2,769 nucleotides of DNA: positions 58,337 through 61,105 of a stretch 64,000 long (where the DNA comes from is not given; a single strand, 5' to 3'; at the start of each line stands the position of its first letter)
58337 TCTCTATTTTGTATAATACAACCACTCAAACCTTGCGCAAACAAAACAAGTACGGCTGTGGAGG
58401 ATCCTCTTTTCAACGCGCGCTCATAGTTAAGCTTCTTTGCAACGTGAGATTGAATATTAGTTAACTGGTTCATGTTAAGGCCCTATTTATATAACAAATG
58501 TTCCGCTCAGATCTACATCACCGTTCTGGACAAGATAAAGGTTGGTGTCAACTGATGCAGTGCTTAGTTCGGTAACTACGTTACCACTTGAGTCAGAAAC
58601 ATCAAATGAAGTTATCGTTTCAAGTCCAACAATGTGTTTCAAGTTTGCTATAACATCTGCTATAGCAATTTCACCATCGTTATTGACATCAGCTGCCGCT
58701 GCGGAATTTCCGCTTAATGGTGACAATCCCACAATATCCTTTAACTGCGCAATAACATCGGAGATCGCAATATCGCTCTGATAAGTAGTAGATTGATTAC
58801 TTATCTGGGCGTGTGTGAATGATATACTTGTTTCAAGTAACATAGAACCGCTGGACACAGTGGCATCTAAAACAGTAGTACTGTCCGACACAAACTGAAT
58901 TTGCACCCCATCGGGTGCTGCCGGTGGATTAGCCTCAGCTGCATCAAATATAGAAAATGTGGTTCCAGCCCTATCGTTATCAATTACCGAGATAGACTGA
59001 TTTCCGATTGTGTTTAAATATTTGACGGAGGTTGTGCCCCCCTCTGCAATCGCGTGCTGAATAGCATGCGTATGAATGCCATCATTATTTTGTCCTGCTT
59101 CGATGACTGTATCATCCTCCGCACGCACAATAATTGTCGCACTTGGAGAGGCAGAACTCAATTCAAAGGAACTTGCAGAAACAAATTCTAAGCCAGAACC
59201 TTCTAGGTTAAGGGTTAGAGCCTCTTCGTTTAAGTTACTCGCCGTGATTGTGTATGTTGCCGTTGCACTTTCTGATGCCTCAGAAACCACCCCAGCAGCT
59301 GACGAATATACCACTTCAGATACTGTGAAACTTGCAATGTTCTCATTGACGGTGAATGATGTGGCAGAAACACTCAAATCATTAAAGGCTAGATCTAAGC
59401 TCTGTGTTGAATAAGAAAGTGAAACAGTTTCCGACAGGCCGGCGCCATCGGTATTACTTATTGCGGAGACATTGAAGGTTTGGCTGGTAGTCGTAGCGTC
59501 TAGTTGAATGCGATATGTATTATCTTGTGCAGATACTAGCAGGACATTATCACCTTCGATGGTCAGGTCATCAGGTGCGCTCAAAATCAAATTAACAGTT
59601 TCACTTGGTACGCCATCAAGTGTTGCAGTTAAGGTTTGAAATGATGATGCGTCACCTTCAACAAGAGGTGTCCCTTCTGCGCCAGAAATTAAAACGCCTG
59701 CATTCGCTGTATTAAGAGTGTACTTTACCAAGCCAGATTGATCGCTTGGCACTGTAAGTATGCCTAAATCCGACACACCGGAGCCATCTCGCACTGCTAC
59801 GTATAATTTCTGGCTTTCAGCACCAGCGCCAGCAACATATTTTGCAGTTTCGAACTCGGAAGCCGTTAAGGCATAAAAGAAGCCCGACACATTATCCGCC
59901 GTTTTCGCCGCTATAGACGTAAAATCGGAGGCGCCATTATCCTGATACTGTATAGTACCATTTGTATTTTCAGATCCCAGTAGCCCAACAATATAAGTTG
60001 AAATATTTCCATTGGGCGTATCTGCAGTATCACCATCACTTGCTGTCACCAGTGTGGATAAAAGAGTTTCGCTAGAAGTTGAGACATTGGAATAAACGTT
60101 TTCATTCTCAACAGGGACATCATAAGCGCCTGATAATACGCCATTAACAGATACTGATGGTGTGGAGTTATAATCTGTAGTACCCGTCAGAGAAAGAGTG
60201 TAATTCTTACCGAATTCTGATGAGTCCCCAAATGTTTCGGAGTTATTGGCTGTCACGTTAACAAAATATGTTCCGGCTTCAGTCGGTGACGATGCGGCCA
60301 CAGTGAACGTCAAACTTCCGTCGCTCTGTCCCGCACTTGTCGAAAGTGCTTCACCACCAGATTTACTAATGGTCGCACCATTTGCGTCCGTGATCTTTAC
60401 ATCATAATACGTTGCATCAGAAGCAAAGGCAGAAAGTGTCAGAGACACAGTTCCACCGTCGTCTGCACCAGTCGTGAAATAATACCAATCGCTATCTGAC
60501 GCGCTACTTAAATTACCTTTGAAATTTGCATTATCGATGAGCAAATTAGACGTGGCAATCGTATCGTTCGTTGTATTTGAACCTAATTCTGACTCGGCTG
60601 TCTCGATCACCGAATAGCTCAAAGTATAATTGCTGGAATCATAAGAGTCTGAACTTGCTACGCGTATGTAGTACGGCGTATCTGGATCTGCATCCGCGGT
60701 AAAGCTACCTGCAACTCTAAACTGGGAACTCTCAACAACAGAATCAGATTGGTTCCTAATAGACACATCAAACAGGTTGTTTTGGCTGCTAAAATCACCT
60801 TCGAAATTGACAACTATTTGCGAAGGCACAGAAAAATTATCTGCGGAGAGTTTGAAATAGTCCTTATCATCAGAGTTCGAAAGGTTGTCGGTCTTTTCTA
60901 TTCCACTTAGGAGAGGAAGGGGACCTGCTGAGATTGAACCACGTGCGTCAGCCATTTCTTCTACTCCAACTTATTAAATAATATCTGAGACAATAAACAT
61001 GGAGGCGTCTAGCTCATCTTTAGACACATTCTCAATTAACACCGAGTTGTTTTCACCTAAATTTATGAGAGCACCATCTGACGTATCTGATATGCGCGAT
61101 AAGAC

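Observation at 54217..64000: Operon of three giant acidic Ca-binding surface/secreted proteins with complementary targeting signals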

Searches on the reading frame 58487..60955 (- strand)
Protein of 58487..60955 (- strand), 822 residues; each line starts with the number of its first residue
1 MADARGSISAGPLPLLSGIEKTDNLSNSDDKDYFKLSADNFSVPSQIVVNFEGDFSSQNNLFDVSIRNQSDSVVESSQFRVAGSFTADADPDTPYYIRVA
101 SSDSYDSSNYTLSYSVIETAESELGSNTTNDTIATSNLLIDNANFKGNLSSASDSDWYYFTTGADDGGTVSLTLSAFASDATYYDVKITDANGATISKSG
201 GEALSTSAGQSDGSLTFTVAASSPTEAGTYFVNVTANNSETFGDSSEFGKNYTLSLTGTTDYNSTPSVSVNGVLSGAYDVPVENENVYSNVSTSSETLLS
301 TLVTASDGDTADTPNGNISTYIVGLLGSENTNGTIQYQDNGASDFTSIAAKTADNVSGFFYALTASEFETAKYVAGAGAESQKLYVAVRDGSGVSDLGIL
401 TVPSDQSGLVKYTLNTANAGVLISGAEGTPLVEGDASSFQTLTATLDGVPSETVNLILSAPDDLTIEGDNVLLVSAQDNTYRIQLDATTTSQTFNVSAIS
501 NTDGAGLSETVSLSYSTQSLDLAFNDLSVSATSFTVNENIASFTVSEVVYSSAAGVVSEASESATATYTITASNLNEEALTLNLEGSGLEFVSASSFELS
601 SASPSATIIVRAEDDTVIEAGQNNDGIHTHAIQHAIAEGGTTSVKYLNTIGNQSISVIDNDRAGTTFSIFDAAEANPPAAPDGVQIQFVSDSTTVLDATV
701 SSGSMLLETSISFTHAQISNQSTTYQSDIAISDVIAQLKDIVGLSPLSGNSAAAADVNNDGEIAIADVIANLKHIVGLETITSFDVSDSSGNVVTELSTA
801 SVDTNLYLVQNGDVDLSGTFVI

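Call 5: search_protein_families(library=pfam, proteins=[window:58487-60955:-], max_evalue=0.1)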
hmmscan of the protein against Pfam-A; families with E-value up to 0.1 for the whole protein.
window:58487-60955:- (822 aa): 1 family
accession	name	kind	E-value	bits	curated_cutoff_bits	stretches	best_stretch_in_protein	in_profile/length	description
PF18968.5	DUF5707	-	0.045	14.1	26.8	0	369-407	4-44/98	Family of unknown function (DUF5707)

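Call 6: search_protein_families(library=ncbifam, proteins=[window:58487-60955:-], max_evalue=0.1)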
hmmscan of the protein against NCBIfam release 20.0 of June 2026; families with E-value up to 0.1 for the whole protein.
window:58487-60955:- (822 aa): 1 family
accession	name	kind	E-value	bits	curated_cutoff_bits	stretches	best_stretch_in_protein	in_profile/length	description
TIGR04183.1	Por_Secre_tail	domain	0.039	13.9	23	1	179-239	16-63/72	T9SS type A sorting domain-containing protein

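Call 11: find_encoding_contigs(protein=window:58487-60955:-, flank=10000, max_places=6)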
Protein window:58487-60955:- (822 aa): 2 contigs read that carry it; 2 places shown.
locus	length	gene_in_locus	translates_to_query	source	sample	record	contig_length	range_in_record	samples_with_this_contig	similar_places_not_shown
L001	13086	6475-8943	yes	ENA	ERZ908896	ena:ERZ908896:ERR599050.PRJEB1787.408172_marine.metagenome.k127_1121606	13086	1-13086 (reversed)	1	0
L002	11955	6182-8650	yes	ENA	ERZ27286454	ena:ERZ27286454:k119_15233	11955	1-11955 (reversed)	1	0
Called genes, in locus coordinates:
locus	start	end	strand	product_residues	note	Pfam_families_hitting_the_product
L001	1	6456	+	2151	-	?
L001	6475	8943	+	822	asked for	-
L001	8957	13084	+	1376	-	?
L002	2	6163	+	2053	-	?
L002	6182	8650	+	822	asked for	-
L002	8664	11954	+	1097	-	?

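Call 13: find_homologous_proteins(query=window:58487-60955:-, max_evalue=0.001)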
Query window:58487-60955:- (822 aa): 58 proteins with E <= 0.001 among 8000 candidates.
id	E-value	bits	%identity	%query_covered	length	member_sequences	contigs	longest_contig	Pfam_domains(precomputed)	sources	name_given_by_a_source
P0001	0.0e+0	1601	95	100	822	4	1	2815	-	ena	-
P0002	0.0e+0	1291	77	100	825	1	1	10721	-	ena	-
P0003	0.0e+0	1286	77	100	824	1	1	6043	-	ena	-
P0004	0.0e+0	1286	77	100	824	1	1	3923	-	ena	-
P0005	0.0e+0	1285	77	100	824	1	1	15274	-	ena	-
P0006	0.0e+0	1285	77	100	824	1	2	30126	-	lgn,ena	-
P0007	0.0e+0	1285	77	100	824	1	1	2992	-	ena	-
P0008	0.0e+0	1284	77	100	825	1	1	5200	-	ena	-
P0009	0.0e+0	1283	77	100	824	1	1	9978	-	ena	-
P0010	0.0e+0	1283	77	100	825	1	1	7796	-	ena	-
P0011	0.0e+0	1280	77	100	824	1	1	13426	-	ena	-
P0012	0.0e+0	1280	77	100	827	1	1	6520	-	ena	-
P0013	0.0e+0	1280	77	100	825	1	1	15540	-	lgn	-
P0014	0.0e+0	1280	77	100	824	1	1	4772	-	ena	-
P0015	0.0e+0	1280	77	100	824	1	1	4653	-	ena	-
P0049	3.7e-201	689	50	100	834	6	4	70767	-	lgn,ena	-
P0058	1.8e-65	240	35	80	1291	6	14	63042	-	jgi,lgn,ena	-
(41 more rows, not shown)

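Call 15: find_encoding_contigs(protein=P0049, flank=10000, max_places=3)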
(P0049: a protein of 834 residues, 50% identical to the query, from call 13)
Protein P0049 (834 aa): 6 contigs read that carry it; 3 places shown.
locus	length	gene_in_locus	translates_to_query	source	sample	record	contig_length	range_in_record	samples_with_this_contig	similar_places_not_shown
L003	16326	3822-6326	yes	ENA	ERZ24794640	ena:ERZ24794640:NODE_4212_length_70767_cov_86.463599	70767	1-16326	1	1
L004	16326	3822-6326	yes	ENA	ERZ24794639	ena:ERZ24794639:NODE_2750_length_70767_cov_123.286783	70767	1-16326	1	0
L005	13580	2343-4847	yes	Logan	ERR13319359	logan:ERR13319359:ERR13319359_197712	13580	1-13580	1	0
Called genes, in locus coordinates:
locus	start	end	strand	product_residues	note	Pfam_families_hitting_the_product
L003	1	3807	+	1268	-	?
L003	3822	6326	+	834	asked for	-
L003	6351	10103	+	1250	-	PF05345:He_PIG, PF17803:Cadherin_4, PF17892:Cadherin_5, PF17963:Big_9, PF17892:Cadherin_5, PF17963:Big_9, PF17803:Cadherin_4, PF17892:Cadherin_5, +2 more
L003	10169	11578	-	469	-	PF02321:OEP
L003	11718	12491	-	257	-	PF03807:F420_oxidored, PF14748:P5CR_dimer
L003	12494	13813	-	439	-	PF00202:Aminotran_3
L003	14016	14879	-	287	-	PF00795:CN_hydrolase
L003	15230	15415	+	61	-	PF19849:DUF6324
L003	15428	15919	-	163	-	PF06319:MmcB-like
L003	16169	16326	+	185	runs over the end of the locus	PF01812:5-FTHF_cyc-lig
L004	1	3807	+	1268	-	?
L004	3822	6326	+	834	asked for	-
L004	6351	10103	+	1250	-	PF05345:He_PIG, PF17803:Cadherin_4, PF17892:Cadherin_5, PF17963:Big_9, PF17892:Cadherin_5, PF17963:Big_9, PF17803:Cadherin_4, PF17892:Cadherin_5, +2 more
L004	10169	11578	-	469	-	PF02321:OEP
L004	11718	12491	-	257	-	PF03807:F420_oxidored, PF14748:P5CR_dimer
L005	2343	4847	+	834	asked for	-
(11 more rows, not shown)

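Call 16: find_encoding_contigs(protein=P0058, flank=10000, max_places=3)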
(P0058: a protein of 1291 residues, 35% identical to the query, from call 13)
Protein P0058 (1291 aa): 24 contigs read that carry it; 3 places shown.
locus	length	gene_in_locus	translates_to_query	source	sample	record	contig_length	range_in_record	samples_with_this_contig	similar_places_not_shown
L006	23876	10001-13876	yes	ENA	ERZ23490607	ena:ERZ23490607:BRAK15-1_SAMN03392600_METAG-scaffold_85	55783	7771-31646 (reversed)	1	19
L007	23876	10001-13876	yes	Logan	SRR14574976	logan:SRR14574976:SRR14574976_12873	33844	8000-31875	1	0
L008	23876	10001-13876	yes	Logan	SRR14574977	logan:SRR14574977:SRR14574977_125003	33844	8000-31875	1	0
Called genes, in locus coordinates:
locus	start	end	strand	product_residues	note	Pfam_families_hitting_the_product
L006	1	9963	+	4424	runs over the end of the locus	PF00353:HemolysinCabind (weak)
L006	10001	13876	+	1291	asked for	-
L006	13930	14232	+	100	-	-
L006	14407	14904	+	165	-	-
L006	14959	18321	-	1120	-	PF05345:He_PIG (weak)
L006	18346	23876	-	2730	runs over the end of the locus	PF00353:HemolysinCabind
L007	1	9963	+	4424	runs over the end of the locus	PF00353:HemolysinCabind (weak)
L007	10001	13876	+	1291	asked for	-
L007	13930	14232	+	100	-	-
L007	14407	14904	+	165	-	-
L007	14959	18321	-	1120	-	PF05345:He_PIG (weak)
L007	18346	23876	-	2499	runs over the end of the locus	?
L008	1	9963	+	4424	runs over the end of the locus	PF00353:HemolysinCabind (weak)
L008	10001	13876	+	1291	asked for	-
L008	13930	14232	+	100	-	-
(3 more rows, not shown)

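Call 19: find_related_loci(query=A1, collection=genome_contigs, flank=10000)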
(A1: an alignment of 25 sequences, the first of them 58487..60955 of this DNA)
Query A1 (822 aa) in genome_contigs; peptide patterns used: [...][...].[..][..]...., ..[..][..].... (x = any residue, [..] = any of these).
80 stretches matched a pattern; 1 encode a relative of the query (tblastn E <= 1e-3); 1 distinct loci.
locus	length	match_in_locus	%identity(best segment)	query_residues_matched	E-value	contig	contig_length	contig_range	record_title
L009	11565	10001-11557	52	1-510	9e-140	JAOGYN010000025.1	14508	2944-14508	Paracoccaceae bacterium isolate AH-700-A06 AH-700-A06_NODE_25, whole genome shotgun sequence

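Call 23: search_protein_families(library=pfam, proteins=[L009:189-9986:+], max_evalue=0.01)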
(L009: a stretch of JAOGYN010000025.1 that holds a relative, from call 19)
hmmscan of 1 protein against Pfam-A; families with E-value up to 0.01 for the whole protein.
L009:189-9986:+ (3265 aa): 1 family
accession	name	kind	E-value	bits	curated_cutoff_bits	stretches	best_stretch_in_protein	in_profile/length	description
PF00353.25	HemolysinCabind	-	5.8e-44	148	23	9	388-422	2-36/36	RTX calcium-binding nonapeptide repeat (4 copies)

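Call 26: predict_structure(alignment_id=A1)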
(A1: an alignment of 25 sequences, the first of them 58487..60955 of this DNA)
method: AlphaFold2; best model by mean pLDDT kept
length: 822 residues; sequences in the alignment: 25
mean_pLDDT: 77.0   pTM: 0.40
mean pLDDT of the five models: 77.0, 76.5, 75.1, 74.6, 74.5
residues with pLDDT >= 90: 144; 70-90: 461; 50-70: 160; < 50: 57
segments of 3 or more residues with pLDDT < 50: 120-142, 198-210, 312-314, 393-402
pLDDT, mean of each block of 10 residues (from residue 1): 61 83 85 86 80 72 89 88 85 87 84 77 27 31 63 66 56 68 61 52 36 61 57 69 68 66 72 75 77 80 76 64 85 85 82 76 87 84 87 39 65 82 82 85 85 89 88 88 89 90 71 86 74 83 93 87 93 86 93 94 95 83 77 88 82 89 79 69 85 87 85 84 58 86 84 82 86 80 83 85 85 61 41
secondary structure, 60 per line:
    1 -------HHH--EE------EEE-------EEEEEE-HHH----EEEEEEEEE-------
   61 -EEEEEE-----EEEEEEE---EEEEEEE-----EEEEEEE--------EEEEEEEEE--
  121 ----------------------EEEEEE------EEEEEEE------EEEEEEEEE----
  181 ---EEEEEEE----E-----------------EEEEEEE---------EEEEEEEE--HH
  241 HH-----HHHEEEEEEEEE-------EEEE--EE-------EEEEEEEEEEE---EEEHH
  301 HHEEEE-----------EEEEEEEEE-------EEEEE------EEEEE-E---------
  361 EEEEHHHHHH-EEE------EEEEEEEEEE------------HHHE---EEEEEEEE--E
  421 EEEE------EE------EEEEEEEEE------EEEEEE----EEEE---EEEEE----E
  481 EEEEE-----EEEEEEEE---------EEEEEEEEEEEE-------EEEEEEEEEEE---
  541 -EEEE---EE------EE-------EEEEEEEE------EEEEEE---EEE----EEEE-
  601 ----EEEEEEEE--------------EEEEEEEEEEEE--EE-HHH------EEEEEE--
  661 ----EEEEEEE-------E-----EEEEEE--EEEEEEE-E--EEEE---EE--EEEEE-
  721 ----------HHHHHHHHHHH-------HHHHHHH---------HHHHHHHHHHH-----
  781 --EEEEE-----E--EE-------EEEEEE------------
elements in order (helices of 4 or more, strands of 3 or more residues): E21-23 E31-36 E45-53 E62-67 E73-79 E83-89 E95-101 E110-118 E143-148 E155-161 E168-176 E184-190 E213-219 E229-236 H239-242 E251-259 E267-270 E282-292 E296-298 H299-302 E303-306 E318-326 E334-338 E345-349 E361-364 H365-370 E372-374 E381-390 E410-417 E420-424 E439-447 E454-459 E464-467 E471-475 E480-485 E491-498 E508-519 E527-537 E542-545 E566-573 E580-585 E589-591 E596-599 E605-612 E627-638 E653-658 E665-671 E685-690 E693-699 E704-707 E715-719 H731-741 H749-755 H765-775 E783-787 E805-810

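Call 28: search_solved_structures(query=A1, max_evalue=1, show_alignments=3)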
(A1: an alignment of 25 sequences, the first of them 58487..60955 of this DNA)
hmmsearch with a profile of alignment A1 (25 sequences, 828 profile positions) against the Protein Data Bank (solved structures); distinct sequences matched with E-value up to 1: 6.
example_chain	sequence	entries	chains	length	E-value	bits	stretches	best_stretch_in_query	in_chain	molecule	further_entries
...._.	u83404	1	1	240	0.0033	18.8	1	129-174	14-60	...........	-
2ccl_B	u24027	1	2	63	0.16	13.2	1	735-778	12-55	ENDO-1,4-BETA-XYLANASE Y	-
1ohz_B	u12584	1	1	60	0.37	12.1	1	735-778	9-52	ENDO-1,4-BETA-XYLANASE Y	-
6vva_A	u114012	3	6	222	0.59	11.4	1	407-491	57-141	N-acetylmannosamine-6-phosphate 2-epimerase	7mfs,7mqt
7mfn_BBB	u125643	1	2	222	0.59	11.4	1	407-491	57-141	N-acetylmannosamine-6-phosphate 2-epimerase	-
1y0e_A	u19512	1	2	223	0.59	11.4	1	407-491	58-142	Putative N-acetylmannosamine-6-phosphate 2-epimerase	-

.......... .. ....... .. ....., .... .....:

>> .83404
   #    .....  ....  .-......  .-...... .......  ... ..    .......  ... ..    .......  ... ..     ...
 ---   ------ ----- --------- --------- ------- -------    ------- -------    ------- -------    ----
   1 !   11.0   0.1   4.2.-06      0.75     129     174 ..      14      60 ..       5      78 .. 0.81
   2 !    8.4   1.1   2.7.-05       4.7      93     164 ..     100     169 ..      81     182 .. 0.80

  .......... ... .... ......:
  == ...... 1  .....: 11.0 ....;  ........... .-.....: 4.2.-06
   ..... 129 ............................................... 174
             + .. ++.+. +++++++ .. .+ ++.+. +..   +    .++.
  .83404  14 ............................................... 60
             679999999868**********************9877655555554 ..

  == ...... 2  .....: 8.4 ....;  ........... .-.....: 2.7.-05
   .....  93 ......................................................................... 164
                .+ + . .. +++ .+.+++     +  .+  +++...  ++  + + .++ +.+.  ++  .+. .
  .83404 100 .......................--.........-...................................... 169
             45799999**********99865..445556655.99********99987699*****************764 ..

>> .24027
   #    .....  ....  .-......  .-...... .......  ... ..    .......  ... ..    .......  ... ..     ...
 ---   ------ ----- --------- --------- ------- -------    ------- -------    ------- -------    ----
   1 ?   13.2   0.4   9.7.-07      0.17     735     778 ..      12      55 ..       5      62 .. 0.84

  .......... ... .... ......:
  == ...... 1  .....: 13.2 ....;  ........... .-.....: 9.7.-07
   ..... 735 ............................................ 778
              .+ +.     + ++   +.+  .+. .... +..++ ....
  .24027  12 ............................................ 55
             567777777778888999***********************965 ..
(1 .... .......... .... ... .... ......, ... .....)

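Call 30: fold_search(model_id=the predicted structure, library=pdb)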
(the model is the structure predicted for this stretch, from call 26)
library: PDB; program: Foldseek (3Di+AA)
matches with E <= 10: 1666; with E <= 0.001: 244
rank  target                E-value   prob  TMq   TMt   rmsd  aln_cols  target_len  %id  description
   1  7sqc_2A               1.5e-12  1.00  0.20  0.21  53.3       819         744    8  Ciliary C1 central pair apparatus isolated from Chlamydomonas reinhardtii (released 2022-04-13)
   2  7sqc_2B               2.6e-12  1.00  0.19  0.21  52.1       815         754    8  Ciliary C1 central pair apparatus isolated from Chlamydomonas reinhardtii (released 2022-04-13)
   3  4rtd                  6.6e-12  1.00  0.11  0.08  38.2       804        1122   10  Escherichia coli alpha-2-macroglobulin activated by porcine elastase (released 2015-07-15)
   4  9ijj_h                1.1e-11  1.00  0.10  0.06  45.6       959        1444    8  In situ structure of the central apparatus in mouse sperm axoneme. (released 2025-06-04)
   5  7sqc_F1               2.1e-11  1.00  0.18  0.28  32.4       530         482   10  Ciliary C1 central pair apparatus isolated from Chlamydomonas reinhardtii (released 2022-04-13)
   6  9ijj_C                2.9e-11  1.00  0.13  0.12  37.4       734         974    7  In situ structure of the central apparatus in mouse sperm axoneme. (released 2025-06-04)
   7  9ijj_4G               7.7e-11  1.00  0.16  0.06  27.1       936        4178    7  In situ structure of the central apparatus in mouse sperm axoneme. (released 2025-06-04)
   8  9ijj_O                2.6e-10  1.00  0.15  0.11  53.9       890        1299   10  In situ structure of the central apparatus in mouse sperm axoneme. (released 2025-06-04)
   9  9ijj_4H               2.7e-10  1.00  0.15  0.06  27.6       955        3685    7  In situ structure of the central apparatus in mouse sperm axoneme. (released 2025-06-04)
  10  3hs0_F                3.5e-10  1.00  0.10  0.13  33.9       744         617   11  Cobra Venom Factor (CVF) in complex with human factor B (released 2009-07-07)
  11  7ptp_A                4.8e-10  1.00  0.11  0.12  26.4       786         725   11  In-situ structure of pentameric S-layer protein (released 2021-12-15)
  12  7sqc_F0               5.9e-10  1.00  0.19  0.41  19.9       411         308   11  Ciliary C1 central pair apparatus isolated from Chlamydomonas reinhardtii (released 2022-04-13)
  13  8uin_A                6.6e-10  1.00  0.10  0.12  33.1       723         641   10  Structure of the C3bBb-albicin complex (released 2024-05-08)
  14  7n6g_4C               1.2e-09  1.00  0.17  0.21  29.5       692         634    8  C1 of central pair (released 2022-05-18)
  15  6rqj_B                1.7e-09  1.00  0.10  0.12  37.0       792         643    8  Structure of human complement C5 complexed with tick inhibitors OmCI, RaCI1 and CirpT1 (released 2020-01-08)
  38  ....                  5.9e-08  1.00  0.12  0.36  16.2       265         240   17  Crystal structure of the Hathewaya histolytica ColG tandem collagen-binding domain s3as3b in the presence of calcium at  (released 2017-03-15)
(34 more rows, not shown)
